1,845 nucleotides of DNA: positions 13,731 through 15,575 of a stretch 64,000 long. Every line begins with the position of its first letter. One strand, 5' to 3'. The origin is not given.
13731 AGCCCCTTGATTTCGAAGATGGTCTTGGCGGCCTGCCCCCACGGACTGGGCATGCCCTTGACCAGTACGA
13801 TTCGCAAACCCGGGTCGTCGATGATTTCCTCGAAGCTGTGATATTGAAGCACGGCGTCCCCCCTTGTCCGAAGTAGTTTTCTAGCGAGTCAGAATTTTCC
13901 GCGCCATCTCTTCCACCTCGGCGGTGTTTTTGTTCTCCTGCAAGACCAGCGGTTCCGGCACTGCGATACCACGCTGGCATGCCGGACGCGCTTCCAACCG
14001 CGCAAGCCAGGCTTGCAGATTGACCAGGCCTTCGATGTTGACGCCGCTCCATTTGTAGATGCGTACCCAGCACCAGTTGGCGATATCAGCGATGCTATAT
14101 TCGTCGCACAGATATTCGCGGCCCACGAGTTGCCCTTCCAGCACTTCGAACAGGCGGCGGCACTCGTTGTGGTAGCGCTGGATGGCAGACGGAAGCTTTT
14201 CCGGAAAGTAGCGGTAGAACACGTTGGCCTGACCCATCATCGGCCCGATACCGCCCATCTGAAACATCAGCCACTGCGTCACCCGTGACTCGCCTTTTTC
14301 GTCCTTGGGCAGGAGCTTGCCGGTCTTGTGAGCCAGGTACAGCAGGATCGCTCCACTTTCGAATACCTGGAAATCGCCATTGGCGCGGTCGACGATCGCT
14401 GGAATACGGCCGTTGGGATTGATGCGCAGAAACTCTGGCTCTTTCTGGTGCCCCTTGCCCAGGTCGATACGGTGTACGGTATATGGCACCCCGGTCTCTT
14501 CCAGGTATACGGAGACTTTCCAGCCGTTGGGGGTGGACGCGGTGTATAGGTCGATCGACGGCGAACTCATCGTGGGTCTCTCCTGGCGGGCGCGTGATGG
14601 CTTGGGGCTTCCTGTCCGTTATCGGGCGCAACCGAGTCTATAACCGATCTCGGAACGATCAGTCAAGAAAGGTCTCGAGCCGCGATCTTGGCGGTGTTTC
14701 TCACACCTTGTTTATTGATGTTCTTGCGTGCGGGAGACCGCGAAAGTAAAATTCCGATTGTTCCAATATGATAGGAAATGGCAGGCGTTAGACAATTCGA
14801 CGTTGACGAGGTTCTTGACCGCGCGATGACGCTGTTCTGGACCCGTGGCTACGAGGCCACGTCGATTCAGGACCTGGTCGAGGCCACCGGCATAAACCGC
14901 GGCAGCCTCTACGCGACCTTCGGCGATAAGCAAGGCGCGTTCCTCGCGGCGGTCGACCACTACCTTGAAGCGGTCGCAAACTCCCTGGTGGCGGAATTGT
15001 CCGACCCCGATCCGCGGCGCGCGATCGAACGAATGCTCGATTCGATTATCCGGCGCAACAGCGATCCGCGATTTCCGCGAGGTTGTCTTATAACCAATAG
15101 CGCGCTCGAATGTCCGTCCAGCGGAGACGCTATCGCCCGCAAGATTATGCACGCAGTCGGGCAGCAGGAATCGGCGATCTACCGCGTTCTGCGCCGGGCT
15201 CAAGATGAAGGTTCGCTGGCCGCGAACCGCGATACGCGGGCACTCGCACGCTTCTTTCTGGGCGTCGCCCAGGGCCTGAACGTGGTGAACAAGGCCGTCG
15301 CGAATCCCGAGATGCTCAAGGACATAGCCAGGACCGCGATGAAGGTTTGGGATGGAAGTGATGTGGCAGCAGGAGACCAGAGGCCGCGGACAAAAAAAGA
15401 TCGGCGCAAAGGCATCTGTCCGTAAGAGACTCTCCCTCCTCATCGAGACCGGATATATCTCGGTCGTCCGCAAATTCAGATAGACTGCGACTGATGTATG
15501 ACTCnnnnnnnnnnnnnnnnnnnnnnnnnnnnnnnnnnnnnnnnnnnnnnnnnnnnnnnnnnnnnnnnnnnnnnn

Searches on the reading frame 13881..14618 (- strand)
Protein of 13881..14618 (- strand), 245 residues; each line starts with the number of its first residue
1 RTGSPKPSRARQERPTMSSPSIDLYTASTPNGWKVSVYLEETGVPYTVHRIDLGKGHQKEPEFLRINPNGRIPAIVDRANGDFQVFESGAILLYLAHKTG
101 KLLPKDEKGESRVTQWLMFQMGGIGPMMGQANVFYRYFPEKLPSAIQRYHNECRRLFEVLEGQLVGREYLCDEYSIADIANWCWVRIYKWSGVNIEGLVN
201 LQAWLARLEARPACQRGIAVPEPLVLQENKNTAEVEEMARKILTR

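Call 46: search_protein_families(library=pfam, proteins=[window:13881-14618:-], max_evalue=0.00001)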
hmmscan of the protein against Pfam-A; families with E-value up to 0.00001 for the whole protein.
window:13881-14618:- (245 aa): 4 families
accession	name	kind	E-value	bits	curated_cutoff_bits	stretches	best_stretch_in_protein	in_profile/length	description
PF02798.26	GST_N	-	1.1e-16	61.4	20.9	1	22-96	3-75/76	Glutathione S-transferase, N-terminal domain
PF13409.12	GST_N_2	-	5.4e-14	53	25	1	30-97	3-69/70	Glutathione S-transferase, N-terminal domain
PF13417.12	GST_N_3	-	2.9e-10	40.8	22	1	26-99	3-71/75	Glutathione S-transferase, N-terminal domain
PF00043.30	GST_C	-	1.4e-06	28.8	20.7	1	146-212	24-93/93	Glutathione S-transferase, C-terminal domain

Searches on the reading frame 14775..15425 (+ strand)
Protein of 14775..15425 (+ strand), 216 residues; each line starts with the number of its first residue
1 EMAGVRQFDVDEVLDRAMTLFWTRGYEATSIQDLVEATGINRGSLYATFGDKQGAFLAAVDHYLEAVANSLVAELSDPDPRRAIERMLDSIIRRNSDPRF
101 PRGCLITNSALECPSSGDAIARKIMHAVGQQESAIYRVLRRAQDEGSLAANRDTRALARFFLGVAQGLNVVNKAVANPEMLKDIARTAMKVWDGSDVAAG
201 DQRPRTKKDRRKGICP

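Call 46: search_protein_families(library=pfam, proteins=[window:14775-15425:+], max_evalue=0.00001)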
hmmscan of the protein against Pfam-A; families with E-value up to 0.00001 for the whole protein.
window:14775-15425:+ (216 aa): 3 families
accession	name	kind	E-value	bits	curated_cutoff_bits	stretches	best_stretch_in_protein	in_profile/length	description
PF16925.10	TetR_C_13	-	5.9e-15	56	27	1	84-186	5-107/109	Tetracyclin repressor-like, C-terminal domain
PF00440.29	TetR_N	-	3.5e-13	49.5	24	1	14-58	2-46/47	Bacterial regulatory proteins, tetR family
PF21993.1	TetR_C_13_2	-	4.7e-06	27.2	27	1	80-186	1-102/103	Transcriptional regulator LmrA/YxaF-like, C-terminal domain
